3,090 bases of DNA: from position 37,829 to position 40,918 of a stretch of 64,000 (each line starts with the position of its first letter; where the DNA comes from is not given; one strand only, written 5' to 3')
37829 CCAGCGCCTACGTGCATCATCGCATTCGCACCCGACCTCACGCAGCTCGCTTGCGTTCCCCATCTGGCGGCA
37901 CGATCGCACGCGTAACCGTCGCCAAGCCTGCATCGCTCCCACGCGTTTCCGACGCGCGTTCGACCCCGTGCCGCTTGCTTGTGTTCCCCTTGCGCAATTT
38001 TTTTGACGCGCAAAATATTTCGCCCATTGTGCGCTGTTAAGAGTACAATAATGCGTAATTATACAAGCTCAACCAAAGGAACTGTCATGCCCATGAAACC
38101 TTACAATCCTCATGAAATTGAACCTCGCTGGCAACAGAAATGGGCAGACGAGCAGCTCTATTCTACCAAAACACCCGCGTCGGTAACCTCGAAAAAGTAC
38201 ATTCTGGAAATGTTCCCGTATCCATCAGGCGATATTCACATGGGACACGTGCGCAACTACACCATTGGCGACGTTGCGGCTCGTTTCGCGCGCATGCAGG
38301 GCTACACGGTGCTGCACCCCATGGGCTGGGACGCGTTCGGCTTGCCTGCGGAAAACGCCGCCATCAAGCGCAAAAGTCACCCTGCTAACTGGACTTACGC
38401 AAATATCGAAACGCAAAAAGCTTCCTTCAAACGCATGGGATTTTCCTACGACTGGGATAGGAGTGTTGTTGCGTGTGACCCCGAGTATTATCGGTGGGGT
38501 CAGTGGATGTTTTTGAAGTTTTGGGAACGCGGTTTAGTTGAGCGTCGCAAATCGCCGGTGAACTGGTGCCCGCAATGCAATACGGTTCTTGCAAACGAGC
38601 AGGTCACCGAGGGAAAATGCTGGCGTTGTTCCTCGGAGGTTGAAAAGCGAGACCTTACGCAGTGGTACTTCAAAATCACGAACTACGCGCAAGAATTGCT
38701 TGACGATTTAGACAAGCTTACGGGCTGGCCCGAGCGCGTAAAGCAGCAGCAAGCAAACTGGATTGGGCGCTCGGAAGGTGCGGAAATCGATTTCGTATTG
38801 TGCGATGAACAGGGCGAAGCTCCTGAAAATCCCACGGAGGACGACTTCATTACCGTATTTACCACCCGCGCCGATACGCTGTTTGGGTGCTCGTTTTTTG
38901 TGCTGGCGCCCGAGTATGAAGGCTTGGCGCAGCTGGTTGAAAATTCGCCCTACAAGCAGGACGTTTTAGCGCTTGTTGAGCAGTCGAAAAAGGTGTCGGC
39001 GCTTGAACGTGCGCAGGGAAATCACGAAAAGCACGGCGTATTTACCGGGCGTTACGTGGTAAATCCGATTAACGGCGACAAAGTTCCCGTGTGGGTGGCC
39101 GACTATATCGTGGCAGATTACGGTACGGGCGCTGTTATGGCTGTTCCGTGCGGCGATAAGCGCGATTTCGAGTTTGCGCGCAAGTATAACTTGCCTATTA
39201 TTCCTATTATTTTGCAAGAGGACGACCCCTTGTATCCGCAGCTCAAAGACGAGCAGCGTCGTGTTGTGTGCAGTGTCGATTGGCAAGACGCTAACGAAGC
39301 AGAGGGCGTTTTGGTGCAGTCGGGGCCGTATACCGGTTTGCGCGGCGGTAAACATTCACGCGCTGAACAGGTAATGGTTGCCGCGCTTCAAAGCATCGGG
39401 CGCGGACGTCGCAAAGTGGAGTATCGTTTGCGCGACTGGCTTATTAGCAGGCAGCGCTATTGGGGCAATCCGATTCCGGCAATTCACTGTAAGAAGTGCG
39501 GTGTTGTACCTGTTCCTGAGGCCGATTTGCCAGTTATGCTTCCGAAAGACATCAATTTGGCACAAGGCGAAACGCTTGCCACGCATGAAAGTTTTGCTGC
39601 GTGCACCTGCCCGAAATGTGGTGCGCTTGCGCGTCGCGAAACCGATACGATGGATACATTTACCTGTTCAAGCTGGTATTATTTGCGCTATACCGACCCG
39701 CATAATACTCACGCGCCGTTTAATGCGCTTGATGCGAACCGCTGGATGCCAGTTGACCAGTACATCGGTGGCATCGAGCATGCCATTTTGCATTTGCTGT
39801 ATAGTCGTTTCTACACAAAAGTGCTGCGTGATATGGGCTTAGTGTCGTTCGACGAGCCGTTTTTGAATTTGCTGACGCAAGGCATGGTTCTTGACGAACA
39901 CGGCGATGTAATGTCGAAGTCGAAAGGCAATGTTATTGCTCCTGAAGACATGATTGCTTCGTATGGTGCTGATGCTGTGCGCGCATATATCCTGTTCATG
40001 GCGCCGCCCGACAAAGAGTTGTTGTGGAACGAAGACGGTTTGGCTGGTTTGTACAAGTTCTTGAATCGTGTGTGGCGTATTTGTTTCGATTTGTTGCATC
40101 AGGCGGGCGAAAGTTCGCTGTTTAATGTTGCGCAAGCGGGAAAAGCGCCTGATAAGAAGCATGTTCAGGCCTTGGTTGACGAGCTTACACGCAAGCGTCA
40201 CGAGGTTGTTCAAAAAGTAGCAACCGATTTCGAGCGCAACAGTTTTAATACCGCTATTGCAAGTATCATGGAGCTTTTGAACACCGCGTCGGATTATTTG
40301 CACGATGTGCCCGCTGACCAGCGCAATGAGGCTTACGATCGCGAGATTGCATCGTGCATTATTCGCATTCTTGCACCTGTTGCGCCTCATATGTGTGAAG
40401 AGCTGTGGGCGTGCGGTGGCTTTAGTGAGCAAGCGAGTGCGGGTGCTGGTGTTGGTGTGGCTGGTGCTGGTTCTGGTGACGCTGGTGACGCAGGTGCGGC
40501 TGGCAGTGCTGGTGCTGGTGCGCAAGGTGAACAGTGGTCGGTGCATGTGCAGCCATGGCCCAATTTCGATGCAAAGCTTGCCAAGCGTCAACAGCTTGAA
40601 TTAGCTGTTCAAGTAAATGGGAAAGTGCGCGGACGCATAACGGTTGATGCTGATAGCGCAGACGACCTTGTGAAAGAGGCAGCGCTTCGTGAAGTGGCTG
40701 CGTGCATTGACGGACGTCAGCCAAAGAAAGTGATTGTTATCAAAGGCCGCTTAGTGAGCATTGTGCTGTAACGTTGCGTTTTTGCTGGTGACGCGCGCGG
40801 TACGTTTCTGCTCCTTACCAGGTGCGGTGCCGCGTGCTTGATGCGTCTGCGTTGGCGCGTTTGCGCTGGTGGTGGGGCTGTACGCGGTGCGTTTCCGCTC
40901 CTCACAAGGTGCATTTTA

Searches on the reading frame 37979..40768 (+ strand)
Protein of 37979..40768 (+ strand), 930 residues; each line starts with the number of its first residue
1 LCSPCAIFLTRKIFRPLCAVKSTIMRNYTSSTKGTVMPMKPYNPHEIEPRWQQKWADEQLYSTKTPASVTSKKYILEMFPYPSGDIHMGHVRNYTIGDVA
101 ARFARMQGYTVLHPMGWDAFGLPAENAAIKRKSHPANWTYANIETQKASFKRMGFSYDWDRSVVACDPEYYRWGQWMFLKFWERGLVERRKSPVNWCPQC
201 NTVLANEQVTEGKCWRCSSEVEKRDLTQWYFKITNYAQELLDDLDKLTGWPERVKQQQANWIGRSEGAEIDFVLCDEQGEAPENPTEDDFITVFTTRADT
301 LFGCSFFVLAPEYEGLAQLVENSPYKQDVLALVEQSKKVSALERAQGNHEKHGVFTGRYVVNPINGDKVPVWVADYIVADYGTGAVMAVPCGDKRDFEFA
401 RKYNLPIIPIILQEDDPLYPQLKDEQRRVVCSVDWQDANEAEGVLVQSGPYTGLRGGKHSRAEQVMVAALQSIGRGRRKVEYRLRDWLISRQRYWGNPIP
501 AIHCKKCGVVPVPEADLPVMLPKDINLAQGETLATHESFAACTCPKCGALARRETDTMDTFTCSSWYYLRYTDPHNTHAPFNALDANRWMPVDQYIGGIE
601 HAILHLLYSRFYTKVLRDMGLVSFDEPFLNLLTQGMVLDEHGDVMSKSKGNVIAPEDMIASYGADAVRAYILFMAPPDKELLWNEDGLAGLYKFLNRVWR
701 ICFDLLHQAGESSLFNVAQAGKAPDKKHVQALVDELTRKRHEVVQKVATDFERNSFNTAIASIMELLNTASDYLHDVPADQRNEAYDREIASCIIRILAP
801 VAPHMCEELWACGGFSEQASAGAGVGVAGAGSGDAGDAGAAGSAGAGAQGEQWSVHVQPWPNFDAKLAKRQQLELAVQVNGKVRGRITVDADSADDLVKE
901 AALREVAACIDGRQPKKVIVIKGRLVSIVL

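Call 14: search_protein_families(library=ncbifam, proteins=[window:37979-40768:+], max_evalue=0.00001)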
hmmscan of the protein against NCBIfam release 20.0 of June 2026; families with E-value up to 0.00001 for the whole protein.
window:37979-40768:+ (930 aa): 19 families
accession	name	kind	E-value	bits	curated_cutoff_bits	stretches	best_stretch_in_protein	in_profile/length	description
TIGR00396.1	leuS_bact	equivalog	1.4e-295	982.8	548.4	2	42-812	1-757/843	leucine--tRNA ligase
NF009687.0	PRK13208.1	equivalog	1.3e-89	301.4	738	3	40-210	8-190/801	valine--tRNA ligase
TIGR00422.1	valS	equivalog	3.2e-89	300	612.1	3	483-811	397-697/863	valine--tRNA ligase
TIGR00392.1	ileS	equivalog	1.7e-73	248.2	621.4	2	484-811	460-787/861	isoleucine--tRNA ligase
NF008957.0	PRK12300.1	subfamily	2.5e-70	237.5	677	3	43-213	5-198/946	leucine--tRNA ligase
NF004349.1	PRK05729.1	equivalog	9.9e-70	235.8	704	3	484-811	391-681/860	valine--tRNA ligase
TIGR00395.1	leuS_arch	equivalog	9.8e-55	186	648.5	3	46-143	2-99/938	leucine--tRNA ligase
NF011492.0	PRK14900.1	equivalog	5.6e-45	153.6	1783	2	484-821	407-715/1044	valine--tRNA ligase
NF000540.1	alt_ValS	exception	1.2e-44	152.5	900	2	46-126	8-88/827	valine--tRNA ligase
TIGR00398.1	metG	equivalog_domain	1.5e-36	126.3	336.35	2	79-226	7-151/530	methionine--tRNA ligase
NF040702.1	ileS_w_GNAT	exception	3.2e-33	114.5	1999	2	35-209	11-207/1100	isoleucine--tRNA ligase, N-acetyltransferase domain-containing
NF008900.0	PRK12267.1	equivalog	1.2e-30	106.6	598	2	71-243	4-175/648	methionine--tRNA ligase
NF000258.1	MupB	exception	8.8e-29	99.9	1900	2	484-677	438-620/1033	mupirocin-resistant isoleucine--tRNA ligase MupB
NF001100.0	PRK00133.1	equivalog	6e-28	97.8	587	1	75-225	9-156/676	methionine--tRNA ligase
NF000257.1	MupA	exception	8.3e-25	86.7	1900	1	484-675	434-616/1024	mupirocin-resistant isoleucine--tRNA ligase MupA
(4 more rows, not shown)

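Call 38: find_homologous_proteins(query=window:38102-40768:+, max_evalue=1e-50)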
Query window:38102-40768:+ (889 aa): 8000 proteins with E <= 1e-50 among 8000 candidates; the best 120 are listed.
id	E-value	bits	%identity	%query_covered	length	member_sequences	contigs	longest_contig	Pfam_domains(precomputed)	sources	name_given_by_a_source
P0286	0.0e+0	2035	97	100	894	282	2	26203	PF09334.18,PF08264.20,PF13603.13,PF01921.25,PF00133.29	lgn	-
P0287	0.0e+0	1791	-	-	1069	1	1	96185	PF09334.18,PF08264.20,PF13603.13,PF12773.14,PF01921.25,PF00133.29,PF03119.22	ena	-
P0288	0.0e+0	1486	71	100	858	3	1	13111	PF09334.18,PF01406.26,PF08264.20,PF13603.13,PF01921.25,PF00133.29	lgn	-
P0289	0.0e+0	1478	71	100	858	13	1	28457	PF09334.18,PF01406.26,PF08264.20,PF13603.13,PF01921.25,PF00133.29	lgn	-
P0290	0.0e+0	1478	71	100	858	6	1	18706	PF09334.18,PF08264.20,PF13603.13,PF01921.25,PF00133.29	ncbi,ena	-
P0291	0.0e+0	1477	71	100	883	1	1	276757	PF09334.18,PF01406.26,PF08264.20,PF13603.13,PF01921.25,PF00133.29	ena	-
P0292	0.0e+0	1475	72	100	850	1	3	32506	PF09334.18,PF08264.20,PF13603.13,PF01921.25,PF00133.29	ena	-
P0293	0.0e+0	1473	71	100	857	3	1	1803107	PF09334.18,PF08264.20,PF13603.13,PF01921.25,PF00133.29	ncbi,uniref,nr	ncbi:leucine--tRNA ligase [Berryella wangjianweii]|uniref:Leucine--tRNA ligase n=1 Tax=Berryella wan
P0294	0.0e+0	1470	70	100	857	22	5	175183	PF09334.18,PF01406.26,PF08264.20,PF13603.13,PF01921.25,PF00133.29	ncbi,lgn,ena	-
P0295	0.0e+0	1470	70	100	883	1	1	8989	PF09334.18,PF01406.26,PF08264.20,PF13603.13,PF01921.25,PF00133.29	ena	-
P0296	0.0e+0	1470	70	100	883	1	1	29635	PF09334.18,PF01406.26,PF08264.20,PF13603.13,PF01921.25,PF00133.29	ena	-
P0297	0.0e+0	1469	70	100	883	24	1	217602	PF09334.18,PF01406.26,PF08264.20,PF13603.13,PF01921.25,PF00133.29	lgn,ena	-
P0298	0.0e+0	1468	71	100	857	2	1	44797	PF09334.18,PF01406.26,PF08264.20,PF13603.13,PF01921.25,PF00133.29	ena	-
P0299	0.0e+0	1468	70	100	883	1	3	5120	PF09334.18,PF01406.26,PF08264.20,PF13603.13,PF01921.25,PF00133.29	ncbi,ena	-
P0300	0.0e+0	1466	71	100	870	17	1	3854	PF09334.18,PF01406.26,PF08264.20,PF13603.13,PF01921.25,PF00133.29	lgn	-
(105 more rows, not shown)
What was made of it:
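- The window comes from an Eggerthellaceae bacterium (call 38).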
